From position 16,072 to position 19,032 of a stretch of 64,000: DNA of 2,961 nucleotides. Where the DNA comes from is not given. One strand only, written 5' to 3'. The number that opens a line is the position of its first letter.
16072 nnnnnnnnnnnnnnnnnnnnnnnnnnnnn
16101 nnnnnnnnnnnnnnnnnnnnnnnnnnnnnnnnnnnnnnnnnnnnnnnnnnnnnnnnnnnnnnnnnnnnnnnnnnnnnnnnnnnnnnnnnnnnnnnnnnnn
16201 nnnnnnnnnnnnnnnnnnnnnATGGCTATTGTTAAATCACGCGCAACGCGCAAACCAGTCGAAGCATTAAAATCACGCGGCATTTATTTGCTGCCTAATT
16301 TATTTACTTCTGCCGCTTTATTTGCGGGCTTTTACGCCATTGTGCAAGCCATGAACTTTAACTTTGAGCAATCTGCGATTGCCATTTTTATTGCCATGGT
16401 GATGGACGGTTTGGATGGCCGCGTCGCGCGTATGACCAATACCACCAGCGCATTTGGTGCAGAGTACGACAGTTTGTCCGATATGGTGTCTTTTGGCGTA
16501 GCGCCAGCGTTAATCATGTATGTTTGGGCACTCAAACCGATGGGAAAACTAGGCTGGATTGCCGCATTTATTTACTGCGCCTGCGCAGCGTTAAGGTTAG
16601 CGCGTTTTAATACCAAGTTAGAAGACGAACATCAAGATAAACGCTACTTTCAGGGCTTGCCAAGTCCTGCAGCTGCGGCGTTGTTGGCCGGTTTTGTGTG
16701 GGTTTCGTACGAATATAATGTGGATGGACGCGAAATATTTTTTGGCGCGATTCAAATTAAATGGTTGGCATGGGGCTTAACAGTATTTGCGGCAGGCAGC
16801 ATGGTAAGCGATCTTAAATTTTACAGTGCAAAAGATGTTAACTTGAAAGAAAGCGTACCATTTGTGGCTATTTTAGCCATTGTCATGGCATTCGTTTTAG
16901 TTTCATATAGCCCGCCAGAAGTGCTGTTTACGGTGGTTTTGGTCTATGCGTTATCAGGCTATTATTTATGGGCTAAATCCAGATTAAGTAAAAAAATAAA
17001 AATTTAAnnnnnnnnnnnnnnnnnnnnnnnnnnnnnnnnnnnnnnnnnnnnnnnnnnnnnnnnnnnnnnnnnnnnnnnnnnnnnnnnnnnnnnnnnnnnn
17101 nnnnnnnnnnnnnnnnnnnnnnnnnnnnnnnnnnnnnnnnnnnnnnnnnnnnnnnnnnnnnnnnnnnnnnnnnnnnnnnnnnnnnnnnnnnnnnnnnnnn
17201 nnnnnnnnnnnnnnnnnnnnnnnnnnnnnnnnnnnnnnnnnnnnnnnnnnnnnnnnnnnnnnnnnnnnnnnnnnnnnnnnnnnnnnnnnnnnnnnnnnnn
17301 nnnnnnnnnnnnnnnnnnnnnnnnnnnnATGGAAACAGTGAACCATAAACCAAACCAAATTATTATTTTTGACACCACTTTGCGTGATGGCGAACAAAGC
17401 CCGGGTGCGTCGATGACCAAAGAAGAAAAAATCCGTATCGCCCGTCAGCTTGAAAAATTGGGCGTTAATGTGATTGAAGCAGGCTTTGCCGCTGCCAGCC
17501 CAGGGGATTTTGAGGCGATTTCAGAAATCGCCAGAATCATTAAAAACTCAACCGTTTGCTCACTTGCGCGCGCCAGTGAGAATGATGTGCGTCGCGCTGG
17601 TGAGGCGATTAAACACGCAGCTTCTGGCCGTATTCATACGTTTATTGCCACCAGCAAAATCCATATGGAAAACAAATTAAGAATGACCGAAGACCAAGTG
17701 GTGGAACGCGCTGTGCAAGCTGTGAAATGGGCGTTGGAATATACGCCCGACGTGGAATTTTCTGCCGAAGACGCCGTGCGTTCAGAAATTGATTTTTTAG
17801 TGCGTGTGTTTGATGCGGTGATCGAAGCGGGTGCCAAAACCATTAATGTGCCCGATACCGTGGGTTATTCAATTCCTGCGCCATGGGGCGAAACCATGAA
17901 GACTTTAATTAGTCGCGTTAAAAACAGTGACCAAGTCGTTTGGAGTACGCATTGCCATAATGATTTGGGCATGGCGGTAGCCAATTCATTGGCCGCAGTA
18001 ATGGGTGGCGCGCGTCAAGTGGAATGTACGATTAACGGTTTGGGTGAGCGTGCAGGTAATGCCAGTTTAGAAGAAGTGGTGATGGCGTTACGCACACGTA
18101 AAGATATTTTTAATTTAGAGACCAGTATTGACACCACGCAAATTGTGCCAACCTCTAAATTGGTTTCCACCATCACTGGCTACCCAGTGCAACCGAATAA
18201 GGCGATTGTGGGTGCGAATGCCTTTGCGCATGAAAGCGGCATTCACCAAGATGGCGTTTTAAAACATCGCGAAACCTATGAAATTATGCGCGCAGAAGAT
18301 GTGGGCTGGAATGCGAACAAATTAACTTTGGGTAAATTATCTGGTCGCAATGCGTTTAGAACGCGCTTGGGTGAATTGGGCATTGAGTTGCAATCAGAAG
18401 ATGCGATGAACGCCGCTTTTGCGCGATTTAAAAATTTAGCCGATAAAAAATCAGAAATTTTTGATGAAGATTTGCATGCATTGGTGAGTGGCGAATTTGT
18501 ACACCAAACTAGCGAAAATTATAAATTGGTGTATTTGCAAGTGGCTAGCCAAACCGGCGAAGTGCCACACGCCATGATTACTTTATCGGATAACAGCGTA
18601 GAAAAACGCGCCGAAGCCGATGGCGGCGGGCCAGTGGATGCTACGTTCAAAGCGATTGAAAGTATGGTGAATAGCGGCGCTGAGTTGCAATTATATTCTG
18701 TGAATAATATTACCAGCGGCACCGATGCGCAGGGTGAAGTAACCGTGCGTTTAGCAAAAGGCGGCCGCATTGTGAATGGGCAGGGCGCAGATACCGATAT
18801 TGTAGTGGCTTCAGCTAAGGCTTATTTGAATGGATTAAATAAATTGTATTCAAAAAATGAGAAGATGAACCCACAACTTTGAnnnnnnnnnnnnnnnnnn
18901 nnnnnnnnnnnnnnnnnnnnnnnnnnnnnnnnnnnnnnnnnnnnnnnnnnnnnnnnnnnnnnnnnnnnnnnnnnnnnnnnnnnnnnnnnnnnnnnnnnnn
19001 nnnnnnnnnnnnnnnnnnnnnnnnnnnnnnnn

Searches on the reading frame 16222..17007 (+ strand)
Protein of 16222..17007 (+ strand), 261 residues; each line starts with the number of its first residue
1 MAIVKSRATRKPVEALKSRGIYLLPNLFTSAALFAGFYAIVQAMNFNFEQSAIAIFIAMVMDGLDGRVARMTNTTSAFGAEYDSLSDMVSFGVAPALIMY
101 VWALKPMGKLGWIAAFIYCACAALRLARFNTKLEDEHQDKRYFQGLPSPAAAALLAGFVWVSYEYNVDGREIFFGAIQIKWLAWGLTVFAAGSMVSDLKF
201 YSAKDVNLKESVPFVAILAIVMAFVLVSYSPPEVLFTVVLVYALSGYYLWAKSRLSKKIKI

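Call 29: search_protein_families(library=pfam, proteins=[window:16222-17007:+], max_evalue=0.01)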
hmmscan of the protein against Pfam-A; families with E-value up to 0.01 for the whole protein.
window:16222-17007:+ (261 aa): 1 family
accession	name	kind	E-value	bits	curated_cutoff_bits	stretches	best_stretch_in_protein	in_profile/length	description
PF01066.26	CDP-OH_P_transf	-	2.1e-22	80.6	22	1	23-185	2-148/152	CDP-alcohol phosphatidyltransferase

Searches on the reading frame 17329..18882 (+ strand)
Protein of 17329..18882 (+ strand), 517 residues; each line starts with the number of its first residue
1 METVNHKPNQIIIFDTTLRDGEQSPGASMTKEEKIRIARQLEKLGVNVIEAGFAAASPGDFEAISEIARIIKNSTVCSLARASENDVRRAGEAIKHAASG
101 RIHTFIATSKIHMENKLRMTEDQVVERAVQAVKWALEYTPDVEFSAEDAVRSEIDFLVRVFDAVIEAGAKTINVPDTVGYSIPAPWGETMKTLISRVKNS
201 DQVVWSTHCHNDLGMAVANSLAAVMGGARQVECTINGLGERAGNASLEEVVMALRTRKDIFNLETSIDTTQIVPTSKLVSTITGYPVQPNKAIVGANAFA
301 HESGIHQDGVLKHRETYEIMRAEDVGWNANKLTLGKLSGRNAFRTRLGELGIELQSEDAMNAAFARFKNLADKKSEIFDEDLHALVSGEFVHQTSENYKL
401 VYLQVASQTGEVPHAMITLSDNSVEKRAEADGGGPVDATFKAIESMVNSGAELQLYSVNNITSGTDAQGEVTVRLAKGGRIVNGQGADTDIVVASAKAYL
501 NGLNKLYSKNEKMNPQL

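Call 29: search_protein_families(library=pfam, proteins=[window:17329-18882:+], max_evalue=0.01)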
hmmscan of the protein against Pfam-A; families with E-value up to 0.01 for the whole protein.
window:17329-18882:+ (517 aa): 3 families
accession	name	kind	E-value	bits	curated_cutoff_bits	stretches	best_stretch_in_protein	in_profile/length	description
PF00682.25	HMGL-like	-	2.6e-95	319.2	29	1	11-279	2-260/260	HMGL-like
PF08502.15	LeuA_dimer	-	2.3e-39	134.7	24.9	1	376-506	1-130/131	LeuA allosteric (dimerisation) domain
PF22617.1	HCS_D2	-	2.4e-28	98.8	27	1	293-374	1-81/82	Homocitrate synthase post-HMGL domain-like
